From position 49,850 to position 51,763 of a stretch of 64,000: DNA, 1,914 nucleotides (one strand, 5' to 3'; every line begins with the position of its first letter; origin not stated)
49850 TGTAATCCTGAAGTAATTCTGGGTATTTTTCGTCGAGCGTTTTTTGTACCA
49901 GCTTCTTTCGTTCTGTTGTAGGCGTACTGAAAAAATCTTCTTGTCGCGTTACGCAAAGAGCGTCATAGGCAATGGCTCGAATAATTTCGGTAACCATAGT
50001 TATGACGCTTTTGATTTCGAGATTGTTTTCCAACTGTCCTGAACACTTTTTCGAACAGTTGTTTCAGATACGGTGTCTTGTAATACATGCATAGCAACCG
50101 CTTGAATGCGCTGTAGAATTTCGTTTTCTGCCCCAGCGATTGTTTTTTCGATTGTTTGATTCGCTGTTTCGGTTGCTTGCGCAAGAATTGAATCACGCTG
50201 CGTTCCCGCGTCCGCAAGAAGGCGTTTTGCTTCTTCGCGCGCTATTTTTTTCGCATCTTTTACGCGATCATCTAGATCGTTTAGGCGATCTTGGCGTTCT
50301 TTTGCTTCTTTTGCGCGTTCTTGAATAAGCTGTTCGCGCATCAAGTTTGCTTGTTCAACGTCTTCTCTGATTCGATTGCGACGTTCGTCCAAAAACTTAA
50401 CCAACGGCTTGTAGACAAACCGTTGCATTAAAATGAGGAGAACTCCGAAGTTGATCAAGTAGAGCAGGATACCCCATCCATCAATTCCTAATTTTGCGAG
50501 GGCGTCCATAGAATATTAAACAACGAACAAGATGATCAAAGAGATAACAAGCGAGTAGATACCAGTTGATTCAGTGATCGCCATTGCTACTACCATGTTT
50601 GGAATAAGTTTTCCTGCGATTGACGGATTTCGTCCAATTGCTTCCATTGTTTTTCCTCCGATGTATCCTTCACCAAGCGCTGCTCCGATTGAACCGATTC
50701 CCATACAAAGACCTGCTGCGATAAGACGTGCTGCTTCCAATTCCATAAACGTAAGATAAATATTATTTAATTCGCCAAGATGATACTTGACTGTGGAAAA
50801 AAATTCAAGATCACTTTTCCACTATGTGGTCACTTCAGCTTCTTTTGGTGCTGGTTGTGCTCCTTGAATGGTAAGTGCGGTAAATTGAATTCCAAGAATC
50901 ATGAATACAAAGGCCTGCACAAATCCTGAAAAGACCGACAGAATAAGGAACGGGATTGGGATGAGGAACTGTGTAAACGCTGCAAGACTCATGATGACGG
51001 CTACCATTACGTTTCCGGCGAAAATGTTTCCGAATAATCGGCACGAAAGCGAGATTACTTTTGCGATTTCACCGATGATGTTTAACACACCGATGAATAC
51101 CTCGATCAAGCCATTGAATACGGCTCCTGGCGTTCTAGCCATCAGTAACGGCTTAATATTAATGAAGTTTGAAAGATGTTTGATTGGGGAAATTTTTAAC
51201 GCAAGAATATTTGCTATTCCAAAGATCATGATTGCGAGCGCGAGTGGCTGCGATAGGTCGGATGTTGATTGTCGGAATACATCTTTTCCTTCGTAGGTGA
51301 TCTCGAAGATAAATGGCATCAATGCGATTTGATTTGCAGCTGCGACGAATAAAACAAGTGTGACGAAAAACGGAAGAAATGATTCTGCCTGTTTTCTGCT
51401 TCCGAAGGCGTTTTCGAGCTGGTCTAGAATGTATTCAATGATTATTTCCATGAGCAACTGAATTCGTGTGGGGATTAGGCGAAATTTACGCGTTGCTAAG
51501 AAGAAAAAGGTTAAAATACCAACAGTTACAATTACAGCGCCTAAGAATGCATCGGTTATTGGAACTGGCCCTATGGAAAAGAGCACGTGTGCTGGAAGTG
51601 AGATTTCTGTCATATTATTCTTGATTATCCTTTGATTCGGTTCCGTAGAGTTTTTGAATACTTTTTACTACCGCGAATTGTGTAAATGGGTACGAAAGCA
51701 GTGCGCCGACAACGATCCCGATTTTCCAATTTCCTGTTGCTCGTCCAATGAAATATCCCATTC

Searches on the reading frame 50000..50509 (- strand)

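Call 19: search_protein_families(library=pfam, proteins=[window:50000-50509:-], max_evalue=0.001)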
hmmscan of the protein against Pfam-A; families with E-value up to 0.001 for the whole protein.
window:50000-50509:- (169 aa): 2 families
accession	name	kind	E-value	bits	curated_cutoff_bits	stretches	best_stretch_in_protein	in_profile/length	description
PF00430.23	ATP-synt_B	-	1.1e-13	51.8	28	2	15-59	3-47/132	ATP synthase B/B' CF(0)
PF05405.19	Mt_ATP-synt_B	-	0.00087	19.4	21.7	0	16-152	18-146/163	Mitochondrial ATP synthase B chain precursor (ATP-synt_B)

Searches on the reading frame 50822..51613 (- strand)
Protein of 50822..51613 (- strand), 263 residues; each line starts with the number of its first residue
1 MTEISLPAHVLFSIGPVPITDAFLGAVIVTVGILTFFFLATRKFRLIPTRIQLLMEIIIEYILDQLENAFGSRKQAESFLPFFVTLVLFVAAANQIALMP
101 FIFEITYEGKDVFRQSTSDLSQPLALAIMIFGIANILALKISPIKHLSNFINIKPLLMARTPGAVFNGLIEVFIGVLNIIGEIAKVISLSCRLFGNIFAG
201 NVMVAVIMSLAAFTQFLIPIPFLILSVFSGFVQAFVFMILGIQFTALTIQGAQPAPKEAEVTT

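Call 19: search_protein_families(library=pfam, proteins=[window:50822-51613:-], max_evalue=0.001)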
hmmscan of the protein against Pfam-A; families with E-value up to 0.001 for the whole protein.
window:50822-51613:- (263 aa): 1 family
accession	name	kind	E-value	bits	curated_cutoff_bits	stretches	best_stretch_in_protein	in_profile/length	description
PF00119.25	ATP-synt_A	-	1.9e-35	123.1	33.9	1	27-244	5-215/217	ATP synthase A chain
